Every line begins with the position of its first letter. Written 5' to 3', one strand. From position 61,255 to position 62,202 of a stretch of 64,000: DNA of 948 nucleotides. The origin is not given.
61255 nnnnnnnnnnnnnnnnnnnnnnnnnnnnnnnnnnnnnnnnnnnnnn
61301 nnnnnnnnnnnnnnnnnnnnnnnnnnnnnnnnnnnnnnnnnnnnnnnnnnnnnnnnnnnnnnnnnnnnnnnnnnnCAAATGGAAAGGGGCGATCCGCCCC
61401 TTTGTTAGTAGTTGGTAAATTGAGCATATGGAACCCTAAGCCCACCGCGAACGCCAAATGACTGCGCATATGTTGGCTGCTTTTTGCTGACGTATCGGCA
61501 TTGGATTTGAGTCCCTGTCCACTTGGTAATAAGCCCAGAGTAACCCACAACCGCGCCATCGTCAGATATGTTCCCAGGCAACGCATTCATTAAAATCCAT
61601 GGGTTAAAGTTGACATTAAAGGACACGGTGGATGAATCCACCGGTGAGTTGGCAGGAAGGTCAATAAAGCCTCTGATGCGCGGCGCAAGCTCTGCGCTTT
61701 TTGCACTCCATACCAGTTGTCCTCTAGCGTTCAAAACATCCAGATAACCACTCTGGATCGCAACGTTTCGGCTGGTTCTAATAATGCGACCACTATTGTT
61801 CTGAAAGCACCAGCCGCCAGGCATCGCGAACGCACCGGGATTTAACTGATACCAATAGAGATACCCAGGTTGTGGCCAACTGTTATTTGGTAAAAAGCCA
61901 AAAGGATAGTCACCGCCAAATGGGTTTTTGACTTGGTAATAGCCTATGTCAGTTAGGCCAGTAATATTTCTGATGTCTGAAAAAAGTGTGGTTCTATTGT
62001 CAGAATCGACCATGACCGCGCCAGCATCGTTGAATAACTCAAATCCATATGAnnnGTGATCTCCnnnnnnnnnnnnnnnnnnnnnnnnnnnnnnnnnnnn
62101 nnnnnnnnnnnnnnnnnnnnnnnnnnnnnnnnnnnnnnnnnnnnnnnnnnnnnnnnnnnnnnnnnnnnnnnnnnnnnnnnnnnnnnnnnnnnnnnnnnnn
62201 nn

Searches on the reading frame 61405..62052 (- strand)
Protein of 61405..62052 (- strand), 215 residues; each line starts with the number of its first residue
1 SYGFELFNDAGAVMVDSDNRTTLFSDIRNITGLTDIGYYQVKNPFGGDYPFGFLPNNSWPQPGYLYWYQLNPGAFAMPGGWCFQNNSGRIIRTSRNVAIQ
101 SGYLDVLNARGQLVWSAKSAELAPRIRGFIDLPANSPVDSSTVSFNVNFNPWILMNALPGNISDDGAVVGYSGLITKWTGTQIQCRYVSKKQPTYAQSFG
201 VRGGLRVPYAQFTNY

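Call 22: search_protein_families(library=pfam, proteins=[window:61405-62052:-], max_evalue=0.1)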
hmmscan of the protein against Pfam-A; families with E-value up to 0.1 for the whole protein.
window:61405-62052:- (215 aa): 0 families

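Call 23: search_protein_families(library=phrogs, proteins=[window:61405-62052:-], max_evalue=0.001)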
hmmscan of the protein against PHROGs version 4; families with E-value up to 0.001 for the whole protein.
window:61405-62052:- (215 aa): 1 family
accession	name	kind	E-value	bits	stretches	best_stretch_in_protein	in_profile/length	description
phrog_4524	-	unknown function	1.2e-55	189.5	1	3-213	3-229/230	-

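Call 48: search_protein_families(library=padloc, proteins=[window:61405-62052:-], max_evalue=0.001)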
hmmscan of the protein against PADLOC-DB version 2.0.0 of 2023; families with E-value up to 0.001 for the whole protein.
window:61405-62052:- (215 aa): 0 families
